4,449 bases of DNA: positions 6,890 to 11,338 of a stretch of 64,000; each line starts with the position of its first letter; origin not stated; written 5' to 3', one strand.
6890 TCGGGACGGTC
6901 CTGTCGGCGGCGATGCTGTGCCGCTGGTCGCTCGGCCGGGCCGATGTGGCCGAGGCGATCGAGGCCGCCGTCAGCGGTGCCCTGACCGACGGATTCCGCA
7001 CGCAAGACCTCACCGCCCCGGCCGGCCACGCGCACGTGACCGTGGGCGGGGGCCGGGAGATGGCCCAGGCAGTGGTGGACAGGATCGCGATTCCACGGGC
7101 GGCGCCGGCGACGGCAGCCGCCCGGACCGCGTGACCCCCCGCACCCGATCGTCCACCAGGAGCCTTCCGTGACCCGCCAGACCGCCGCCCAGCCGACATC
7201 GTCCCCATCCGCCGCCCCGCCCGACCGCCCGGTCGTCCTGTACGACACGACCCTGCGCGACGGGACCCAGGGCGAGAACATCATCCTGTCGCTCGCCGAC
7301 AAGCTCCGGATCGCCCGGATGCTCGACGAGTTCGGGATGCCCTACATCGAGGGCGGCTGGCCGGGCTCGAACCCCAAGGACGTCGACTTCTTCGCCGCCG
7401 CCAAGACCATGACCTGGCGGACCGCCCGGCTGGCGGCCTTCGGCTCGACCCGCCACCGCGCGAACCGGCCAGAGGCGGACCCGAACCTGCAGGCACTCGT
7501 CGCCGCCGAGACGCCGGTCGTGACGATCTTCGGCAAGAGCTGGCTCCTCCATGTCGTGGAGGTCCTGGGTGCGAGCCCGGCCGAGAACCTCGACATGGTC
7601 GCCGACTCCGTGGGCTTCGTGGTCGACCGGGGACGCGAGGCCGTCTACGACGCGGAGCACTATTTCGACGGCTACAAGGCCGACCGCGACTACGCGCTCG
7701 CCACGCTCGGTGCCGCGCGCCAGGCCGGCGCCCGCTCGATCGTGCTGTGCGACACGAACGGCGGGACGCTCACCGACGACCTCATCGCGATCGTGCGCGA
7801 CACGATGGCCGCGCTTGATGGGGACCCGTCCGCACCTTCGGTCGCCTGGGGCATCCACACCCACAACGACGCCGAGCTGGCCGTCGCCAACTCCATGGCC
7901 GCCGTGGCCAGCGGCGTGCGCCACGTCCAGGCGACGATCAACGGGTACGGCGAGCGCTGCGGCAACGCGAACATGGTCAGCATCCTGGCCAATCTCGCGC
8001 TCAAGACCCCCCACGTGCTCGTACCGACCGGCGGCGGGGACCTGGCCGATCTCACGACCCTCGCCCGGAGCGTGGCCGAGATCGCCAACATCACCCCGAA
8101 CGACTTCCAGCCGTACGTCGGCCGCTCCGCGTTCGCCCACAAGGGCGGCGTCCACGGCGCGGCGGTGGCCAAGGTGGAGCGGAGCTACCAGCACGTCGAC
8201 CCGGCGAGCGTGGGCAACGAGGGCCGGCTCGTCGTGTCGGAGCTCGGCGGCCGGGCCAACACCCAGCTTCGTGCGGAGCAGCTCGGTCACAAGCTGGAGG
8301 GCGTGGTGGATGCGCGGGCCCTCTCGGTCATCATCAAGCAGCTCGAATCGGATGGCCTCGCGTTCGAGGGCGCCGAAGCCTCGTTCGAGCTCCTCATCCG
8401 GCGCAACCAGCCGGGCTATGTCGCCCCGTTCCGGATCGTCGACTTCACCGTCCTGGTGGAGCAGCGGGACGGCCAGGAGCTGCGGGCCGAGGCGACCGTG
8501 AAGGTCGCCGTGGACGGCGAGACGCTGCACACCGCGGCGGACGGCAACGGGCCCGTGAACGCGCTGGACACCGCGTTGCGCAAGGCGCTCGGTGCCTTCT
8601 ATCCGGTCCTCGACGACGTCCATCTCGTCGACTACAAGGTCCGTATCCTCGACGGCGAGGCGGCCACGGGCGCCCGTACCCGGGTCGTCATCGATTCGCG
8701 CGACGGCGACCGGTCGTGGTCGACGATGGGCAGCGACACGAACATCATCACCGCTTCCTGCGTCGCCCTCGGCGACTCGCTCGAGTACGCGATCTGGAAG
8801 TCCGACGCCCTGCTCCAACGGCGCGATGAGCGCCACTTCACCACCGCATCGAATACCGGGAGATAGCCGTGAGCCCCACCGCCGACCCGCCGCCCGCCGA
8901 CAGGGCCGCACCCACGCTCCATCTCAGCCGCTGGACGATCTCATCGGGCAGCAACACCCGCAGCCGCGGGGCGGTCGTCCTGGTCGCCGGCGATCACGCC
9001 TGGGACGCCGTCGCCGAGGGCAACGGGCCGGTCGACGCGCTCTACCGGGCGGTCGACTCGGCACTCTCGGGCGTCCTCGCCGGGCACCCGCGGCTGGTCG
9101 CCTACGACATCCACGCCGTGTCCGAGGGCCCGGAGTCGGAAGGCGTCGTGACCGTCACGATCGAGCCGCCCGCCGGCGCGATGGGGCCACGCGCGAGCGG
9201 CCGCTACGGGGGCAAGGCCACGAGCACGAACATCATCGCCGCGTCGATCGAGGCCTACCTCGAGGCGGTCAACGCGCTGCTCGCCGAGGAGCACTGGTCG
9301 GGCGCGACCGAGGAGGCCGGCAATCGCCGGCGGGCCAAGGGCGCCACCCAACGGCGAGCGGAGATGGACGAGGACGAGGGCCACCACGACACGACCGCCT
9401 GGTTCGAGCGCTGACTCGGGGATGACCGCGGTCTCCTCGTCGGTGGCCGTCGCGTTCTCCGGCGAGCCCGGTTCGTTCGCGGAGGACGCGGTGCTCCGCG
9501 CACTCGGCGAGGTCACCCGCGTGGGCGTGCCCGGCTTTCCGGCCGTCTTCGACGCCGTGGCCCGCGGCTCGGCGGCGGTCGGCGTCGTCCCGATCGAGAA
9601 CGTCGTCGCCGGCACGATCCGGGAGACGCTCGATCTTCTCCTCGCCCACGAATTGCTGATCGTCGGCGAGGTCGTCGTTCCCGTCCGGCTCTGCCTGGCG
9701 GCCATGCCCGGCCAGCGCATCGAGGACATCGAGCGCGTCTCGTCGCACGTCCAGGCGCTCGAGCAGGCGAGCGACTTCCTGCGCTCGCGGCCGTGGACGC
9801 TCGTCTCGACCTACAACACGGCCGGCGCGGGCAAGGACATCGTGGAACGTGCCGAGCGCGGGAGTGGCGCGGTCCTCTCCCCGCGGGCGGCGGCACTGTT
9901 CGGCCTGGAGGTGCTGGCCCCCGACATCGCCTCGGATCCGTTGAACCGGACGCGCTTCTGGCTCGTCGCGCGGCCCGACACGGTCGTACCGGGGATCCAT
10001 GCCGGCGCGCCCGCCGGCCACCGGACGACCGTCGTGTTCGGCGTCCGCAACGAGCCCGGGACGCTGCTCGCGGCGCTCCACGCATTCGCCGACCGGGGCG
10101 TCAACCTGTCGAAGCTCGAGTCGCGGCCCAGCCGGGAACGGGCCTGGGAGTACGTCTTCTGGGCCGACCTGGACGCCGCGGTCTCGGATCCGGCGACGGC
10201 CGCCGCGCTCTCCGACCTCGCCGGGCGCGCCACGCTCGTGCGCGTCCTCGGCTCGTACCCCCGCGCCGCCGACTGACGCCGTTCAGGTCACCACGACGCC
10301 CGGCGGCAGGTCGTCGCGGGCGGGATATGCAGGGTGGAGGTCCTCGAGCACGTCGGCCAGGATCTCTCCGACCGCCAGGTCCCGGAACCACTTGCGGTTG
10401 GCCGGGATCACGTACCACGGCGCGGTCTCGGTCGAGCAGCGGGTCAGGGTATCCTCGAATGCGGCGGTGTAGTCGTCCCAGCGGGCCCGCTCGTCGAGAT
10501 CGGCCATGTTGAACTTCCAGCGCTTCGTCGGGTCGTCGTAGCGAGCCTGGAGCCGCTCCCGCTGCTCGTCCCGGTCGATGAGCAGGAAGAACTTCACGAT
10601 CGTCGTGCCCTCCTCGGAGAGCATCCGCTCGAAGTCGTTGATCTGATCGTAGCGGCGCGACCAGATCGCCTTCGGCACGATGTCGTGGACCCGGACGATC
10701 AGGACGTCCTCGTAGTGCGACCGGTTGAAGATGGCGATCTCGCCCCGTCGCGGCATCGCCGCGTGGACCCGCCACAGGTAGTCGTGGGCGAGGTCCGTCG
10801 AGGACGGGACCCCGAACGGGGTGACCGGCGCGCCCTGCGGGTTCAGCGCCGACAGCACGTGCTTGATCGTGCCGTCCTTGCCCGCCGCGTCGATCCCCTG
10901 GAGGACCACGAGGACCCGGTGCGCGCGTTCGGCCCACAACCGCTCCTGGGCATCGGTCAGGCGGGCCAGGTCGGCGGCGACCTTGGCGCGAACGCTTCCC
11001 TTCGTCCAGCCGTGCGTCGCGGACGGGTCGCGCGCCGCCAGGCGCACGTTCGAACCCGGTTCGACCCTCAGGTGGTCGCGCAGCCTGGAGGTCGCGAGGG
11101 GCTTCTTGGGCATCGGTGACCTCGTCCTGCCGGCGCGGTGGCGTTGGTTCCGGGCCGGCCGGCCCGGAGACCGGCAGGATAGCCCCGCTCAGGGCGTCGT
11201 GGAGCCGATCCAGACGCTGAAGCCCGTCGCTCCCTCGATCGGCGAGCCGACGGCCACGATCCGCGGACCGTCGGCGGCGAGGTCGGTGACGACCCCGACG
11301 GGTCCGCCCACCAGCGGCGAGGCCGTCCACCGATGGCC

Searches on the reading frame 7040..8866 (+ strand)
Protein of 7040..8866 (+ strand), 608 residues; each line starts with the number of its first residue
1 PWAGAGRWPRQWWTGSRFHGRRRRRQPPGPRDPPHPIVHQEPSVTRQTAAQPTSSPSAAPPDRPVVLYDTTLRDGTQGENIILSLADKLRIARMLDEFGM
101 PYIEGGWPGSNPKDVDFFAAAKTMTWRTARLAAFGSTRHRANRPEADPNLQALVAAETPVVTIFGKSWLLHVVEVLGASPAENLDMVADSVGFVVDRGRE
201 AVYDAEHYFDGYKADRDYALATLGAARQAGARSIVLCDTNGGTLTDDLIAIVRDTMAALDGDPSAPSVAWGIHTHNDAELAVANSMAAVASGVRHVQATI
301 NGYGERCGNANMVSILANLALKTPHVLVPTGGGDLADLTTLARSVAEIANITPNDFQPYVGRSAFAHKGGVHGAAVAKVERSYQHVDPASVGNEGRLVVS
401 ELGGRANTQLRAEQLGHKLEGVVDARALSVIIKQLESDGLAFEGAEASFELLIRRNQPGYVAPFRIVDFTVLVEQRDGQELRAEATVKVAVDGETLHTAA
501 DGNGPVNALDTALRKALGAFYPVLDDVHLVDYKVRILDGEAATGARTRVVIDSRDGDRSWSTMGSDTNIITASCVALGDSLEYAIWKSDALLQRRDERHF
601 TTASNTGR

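Call 48: search_protein_families(library=pfam, proteins=[window:7040-8866:+], max_evalue=0.0001)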
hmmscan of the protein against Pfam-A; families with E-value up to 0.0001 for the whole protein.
window:7040-8866:+ (608 aa): 3 families
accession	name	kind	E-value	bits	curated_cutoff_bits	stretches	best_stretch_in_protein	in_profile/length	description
PF00682.25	HMGL-like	-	4.1e-39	135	29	1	66-328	3-244/260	HMGL-like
PF08502.15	LeuA_dimer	-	4.9e-25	88.4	24.9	1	445-584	3-130/131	LeuA allosteric (dimerisation) domain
PF22617.1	HCS_D2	-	1.3e-09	38.7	27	1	360-420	2-63/82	Homocitrate synthase post-HMGL domain-like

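Call 57: find_homologous_proteins(query=window:7040-8866:+, max_evalue=1e-100)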
Query window:7040-8866:+ (608 aa): 7951 proteins with E <= 1e-100 among 8000 candidates; the best 120 are listed.
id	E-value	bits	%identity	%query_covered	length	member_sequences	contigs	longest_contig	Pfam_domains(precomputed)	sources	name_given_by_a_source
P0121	0.0e+0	1252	100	93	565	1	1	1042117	PF22617.2,PF00682.26,PF08502.16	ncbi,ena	-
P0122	0.0e+0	1244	99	93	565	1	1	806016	PF22617.2,PF00682.26,PF08502.16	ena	-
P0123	0.0e+0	1192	95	93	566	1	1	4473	PF22617.2,PF00682.26,PF08502.16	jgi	jgi:2-isopropylmalate synthase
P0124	0.0e+0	1178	96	88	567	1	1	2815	PF22617.2,PF00682.26,PF08502.16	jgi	jgi:2-isopropylmalate synthase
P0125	0.0e+0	1174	96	89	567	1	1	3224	PF22617.2,PF00682.26,PF08502.16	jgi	jgi:2-isopropylmalate synthase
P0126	0.0e+0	1172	94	93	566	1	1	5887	PF22617.2,PF00682.26,PF08502.16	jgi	jgi:2-isopropylmalate synthase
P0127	0.0e+0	1167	95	89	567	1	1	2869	PF22617.2,PF00682.26,PF08502.16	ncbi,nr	ncbi:MAG: 2-isopropylmalate synthase [Chloroflexota bacterium]|nr:2-isopropylmalate synthase [Chloro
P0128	0.0e+0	1164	93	92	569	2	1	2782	PF22617.2,PF00682.26,PF08502.16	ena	-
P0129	0.0e+0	1150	90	93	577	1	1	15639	PF22617.2,PF00682.26,PF08502.16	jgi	jgi:2-isopropylmalate synthase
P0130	0.0e+0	1149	93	89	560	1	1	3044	PF22617.2,PF00682.26,PF08502.16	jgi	jgi:2-isopropylmalate synthase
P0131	0.0e+0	1147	93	90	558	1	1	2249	PF22617.2,PF00682.26,PF08502.16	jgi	-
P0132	0.0e+0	1147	90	93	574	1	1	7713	PF22617.2,PF00682.26,PF08502.16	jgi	jgi:2-isopropylmalate synthase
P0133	0.0e+0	1147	92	92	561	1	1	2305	PF22617.2,PF00682.26,PF08502.16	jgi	jgi:2-isopropylmalate synthase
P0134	0.0e+0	1147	93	90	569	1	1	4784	PF22617.2,PF00682.26,PF08502.16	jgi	jgi:2-isopropylmalate synthase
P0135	0.0e+0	1144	92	91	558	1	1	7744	PF22617.2,PF00682.26,PF08502.16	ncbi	ncbi:MAG TPA: citramalate synthase [Candidatus Limnocylindrales bacterium]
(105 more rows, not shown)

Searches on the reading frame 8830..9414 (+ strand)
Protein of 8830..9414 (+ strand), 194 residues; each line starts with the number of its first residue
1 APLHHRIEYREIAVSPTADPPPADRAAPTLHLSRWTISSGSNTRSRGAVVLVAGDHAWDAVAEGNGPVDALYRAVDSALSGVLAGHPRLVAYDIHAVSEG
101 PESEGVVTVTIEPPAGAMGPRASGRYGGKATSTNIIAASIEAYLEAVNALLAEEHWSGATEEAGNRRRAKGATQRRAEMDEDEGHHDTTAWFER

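Call 48: search_protein_families(library=pfam, proteins=[window:8830-9414:+], max_evalue=0.0001)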
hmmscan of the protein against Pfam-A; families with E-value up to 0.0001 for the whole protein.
window:8830-9414:+ (194 aa): 1 family
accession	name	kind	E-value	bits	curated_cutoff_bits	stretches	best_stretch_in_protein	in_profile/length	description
PF08502.15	LeuA_dimer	-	2.7e-22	79.5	24.9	1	29-151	21-131/131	LeuA allosteric (dimerisation) domain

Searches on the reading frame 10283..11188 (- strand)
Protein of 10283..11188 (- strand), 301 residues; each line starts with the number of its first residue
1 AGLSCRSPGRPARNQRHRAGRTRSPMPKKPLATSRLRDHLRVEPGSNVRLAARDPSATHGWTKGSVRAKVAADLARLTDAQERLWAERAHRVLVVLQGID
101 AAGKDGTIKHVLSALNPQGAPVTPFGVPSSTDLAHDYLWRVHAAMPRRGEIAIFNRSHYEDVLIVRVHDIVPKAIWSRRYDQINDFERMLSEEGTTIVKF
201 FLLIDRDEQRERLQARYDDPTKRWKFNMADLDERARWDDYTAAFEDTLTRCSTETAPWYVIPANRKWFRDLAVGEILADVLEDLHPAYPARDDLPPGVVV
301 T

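Call 48: search_protein_families(library=pfam, proteins=[window:10283-11188:-], max_evalue=0.0001)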
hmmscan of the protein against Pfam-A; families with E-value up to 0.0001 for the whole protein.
window:10283-11188:- (301 aa): 1 family
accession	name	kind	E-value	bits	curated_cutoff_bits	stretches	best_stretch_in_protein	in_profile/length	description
PF03976.20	PPK2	-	1.3e-72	244.5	22.3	1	67-283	8-223/229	Polyphosphate kinase 2 (PPK2)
